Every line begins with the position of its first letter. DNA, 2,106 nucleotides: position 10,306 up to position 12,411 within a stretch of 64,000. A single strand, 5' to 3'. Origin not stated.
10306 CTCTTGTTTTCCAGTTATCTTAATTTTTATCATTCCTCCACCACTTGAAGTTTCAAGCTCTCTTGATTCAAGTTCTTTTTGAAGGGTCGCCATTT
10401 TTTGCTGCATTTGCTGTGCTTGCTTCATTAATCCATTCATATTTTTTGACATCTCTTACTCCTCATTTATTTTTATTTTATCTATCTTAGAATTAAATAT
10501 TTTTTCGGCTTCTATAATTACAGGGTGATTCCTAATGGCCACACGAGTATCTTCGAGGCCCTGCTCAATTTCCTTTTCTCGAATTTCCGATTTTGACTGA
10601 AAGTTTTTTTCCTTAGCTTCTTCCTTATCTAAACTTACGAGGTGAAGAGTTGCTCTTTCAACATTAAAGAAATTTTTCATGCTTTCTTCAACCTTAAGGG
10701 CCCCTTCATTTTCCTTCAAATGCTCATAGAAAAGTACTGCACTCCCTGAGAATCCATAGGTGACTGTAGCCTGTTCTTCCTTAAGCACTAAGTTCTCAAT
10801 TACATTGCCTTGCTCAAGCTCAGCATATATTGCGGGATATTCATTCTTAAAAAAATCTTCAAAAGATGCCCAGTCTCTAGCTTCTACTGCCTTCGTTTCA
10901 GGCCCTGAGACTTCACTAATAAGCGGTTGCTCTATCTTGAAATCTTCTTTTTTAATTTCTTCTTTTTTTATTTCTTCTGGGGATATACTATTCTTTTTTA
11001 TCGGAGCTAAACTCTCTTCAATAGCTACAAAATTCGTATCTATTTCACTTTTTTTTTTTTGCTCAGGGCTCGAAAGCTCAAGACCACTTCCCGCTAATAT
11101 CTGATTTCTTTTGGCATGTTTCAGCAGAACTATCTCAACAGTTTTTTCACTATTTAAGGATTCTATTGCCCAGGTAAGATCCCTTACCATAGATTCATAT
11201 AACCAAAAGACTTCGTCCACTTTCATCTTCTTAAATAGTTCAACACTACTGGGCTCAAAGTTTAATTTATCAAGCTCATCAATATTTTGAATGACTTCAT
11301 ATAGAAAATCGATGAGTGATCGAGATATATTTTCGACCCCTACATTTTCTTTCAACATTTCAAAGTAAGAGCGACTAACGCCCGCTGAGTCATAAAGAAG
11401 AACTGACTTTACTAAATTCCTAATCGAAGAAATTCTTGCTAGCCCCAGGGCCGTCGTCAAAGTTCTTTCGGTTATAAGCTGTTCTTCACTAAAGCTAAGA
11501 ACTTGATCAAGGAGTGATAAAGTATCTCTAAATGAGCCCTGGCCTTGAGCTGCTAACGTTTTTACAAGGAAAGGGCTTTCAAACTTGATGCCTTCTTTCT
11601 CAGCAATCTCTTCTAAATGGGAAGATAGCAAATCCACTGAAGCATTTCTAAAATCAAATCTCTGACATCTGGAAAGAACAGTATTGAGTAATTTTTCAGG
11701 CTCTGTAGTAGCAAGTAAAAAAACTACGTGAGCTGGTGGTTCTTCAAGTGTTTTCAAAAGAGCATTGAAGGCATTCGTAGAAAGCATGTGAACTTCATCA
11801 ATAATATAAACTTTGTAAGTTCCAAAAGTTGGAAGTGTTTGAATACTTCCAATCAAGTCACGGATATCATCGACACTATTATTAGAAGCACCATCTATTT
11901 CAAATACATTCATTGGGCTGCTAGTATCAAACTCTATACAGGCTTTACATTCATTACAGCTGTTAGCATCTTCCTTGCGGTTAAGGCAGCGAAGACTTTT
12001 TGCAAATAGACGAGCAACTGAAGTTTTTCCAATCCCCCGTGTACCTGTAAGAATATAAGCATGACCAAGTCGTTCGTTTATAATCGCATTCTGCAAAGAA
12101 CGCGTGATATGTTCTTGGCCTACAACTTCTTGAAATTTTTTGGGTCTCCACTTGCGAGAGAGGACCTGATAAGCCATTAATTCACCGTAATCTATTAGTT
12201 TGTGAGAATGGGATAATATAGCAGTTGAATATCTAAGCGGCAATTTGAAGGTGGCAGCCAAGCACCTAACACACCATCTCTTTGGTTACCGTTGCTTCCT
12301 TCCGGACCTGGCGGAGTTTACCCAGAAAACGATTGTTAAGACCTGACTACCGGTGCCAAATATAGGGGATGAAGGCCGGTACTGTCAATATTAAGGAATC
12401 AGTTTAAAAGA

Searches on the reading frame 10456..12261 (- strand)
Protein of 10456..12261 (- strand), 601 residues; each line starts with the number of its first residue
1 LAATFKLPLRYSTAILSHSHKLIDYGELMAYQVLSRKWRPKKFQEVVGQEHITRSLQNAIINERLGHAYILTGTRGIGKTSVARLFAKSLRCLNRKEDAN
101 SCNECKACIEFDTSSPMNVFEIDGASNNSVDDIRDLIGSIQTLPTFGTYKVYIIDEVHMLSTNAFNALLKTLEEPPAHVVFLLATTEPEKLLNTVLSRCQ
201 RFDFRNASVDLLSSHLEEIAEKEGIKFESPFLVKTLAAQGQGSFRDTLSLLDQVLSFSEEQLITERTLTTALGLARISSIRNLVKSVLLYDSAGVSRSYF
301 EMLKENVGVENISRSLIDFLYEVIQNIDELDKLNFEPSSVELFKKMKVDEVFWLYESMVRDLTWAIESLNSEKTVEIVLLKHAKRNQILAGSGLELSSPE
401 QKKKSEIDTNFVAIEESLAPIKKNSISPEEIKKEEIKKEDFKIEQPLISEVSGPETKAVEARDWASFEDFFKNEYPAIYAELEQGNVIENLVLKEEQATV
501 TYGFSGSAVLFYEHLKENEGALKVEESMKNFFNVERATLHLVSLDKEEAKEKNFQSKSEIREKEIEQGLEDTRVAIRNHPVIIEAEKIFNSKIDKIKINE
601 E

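Call 50: search_protein_families(library=ncbifam, proteins=[window:10456-12261:-], max_evalue=1e-10)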
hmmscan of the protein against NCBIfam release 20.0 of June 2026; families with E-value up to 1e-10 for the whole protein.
window:10456-12261:- (601 aa): 60 families (the best 25 are shown)
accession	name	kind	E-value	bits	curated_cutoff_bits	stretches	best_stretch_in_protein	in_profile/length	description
NF004046.1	PRK05563.1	equivalog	1.2e-121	407.4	400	1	30-593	1-565/567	DNA polymerase III subunit gamma/tau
TIGR02397.1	dnaX_nterm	equivalog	3.1e-114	381.9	250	1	31-380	1-352/355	DNA polymerase III subunit gamma/tau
NF011526.0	PRK14965.1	equivalog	2e-111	373.6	670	1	29-597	1-574/578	DNA polymerase III subunits gamma and tau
NF005942.0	PRK07994.1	equivalog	7.2e-107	359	613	1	29-465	1-437/655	DNA polymerase III subunit gamma/tau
NF011512.0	PRK14950.1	equivalog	4.1e-102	343.2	593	1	29-324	1-294/585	DNA polymerase III subunits gamma and tau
NF011531.0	PRK14971.1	equivalog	8.1e-97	325.5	685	1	31-264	4-235/614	DNA polymerase III subunit gamma/tau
NF006585.0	PRK09111.1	equivalog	7.9e-95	318.7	604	1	29-304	25-302/616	DNA polymerase III subunit gamma/tau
NF011523.0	PRK14962.1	equivalog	2.5e-93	313.4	576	1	32-456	2-379/474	DNA polymerase III subunits gamma and tau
NF004549.0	PRK05896.1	equivalog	5.5e-93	312.8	578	1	31-568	3-445/642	DNA polymerase III subunits gamma and tau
NF011510.0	PRK14948.1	equivalog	7.5e-93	312.4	593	1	29-297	3-269/640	DNA polymerase III subunit gamma/tau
NF011514.0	PRK14953.1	equivalog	1.9e-92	310.8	536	1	29-446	1-422/488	DNA polymerase III subunits gamma and tau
NF004962.0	PRK06305.1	equivalog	3.9e-91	306.6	559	1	30-451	3-416/465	DNA polymerase III subunits gamma and tau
NF006280.0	PRK08451.1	equivalog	7.7e-90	302.2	572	1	32-592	2-530/535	DNA polymerase III subunit gamma/tau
NF006429.0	PRK08691.1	equivalog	8.2e-89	299.1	969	1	29-312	1-281/709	DNA polymerase III subunits gamma and tau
NF011511.0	PRK14949.1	equivalog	1.8e-87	294.7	1016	1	29-322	1-291/984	DNA polymerase III subunits gamma and tau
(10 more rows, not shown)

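Call 53: find_related_loci(query=window:10456-12261:-, collection=genome_contigs, flank=1000)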
Query window:10456-12261:- (601 aa) in genome_contigs; peptide patterns used: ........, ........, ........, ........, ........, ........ (x = any residue, [..] = any of these).
600 stretches matched a pattern (row limit reached: there are more); 597 encode a relative of the query (tblastn E <= 1e-3); the best 80 are kept; 80 distinct loci.
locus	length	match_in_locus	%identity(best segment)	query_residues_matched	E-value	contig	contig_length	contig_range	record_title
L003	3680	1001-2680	43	28-598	4e-137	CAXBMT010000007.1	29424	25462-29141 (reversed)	MAG TPA_asm: uncultured Bdellovibrionales bacterium isolate ERR2762111_binner123_Refined_26 genome assembly, contig: ERZ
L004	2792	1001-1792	51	29-295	2e-83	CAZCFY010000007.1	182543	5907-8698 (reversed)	MAG TPA_asm: uncultured Bdellovibrionales bacterium isolate SRP287453_co1_314 genome assembly, contig: NODE_62_length_18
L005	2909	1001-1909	44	19-324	1e-83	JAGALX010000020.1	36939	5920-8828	MAG: Clostridia bacterium isolate RGIG8562 Water_deer_Cecum-3__c199081, whole genome shotgun sequence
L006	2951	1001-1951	45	29-346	8e-83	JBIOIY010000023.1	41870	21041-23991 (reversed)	MAG: Thermodesulfovibrionales bacterium isolate GcC11-22 k141_1102732_length_41870_cov_157.1909, whole genome shotgun se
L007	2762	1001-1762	52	5-258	5e-82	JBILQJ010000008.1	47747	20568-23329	MAG: Burkholderiales bacterium isolate ME2018-06-05_3300043470_group8_bin151 Rohwer_bin2391_scaffold_441_c1, whole genom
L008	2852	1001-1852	46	29-314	3e-81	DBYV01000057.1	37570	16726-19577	MAG TPA_asm: bacterium UBP6_UBA1177 isolate UBA1177 UBA1177_contig_1169, whole genome shotgun sequence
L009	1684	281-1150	47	5-291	8e-86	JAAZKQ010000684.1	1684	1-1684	MAG: Lentisphaerae bacterium isolate AS22ysBPME_35 204734_AS22, whole genome shotgun sequence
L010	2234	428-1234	49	26-295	7e-82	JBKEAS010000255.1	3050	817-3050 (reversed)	MAG: Anaerotignum sp. isolate VLC_092 k121_1720482, whole genome shotgun sequence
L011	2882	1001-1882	44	28-324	8e-81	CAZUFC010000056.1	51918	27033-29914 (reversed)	MAG TPA_asm: uncultured bacterium isolate SRP141376_co4_129 genome assembly, contig: NODE_1169_length_51918_cov_8.391127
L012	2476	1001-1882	46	28-323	3e-81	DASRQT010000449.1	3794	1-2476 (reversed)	MAG TPA_asm: Polyangia bacterium isolate SMAG_U4273 k141_601102, whole genome shotgun sequence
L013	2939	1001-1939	45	11-324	2e-80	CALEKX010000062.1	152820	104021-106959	MAG TPA_asm: uncultured Phycisphaerales bacterium isolate SRR5251193_bin.28_CONCOCT_v1.1_MAG genome assembly, contig: ER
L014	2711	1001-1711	51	31-268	2e-80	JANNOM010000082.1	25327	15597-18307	MAG: Chitinophagaceae bacterium isolate SOY_34_metabat_331 SOY_34_k141_348603, whole genome shotgun sequence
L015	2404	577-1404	48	29-306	2e-80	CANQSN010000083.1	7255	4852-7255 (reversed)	MAG: uncultured Lachnospiraceae bacterium isolate Lapin-026__bin113 genome assembly, contig: Lapin-026__NODE_13385_lengt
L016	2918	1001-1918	44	16-324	2e-80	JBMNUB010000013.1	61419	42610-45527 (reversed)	MAG: Candidatus Fimadaptatus sp. isolate SBF912SR2HQ0039 scaffold_1944_c1, whole genome shotgun sequence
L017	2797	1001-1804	49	26-295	7e-81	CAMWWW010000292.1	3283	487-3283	MAG TPA_asm: uncultured Clostridia bacterium isolate SRR14411328_bin.14_metawrap_v1.3_MAG genome assembly, contig: NODE.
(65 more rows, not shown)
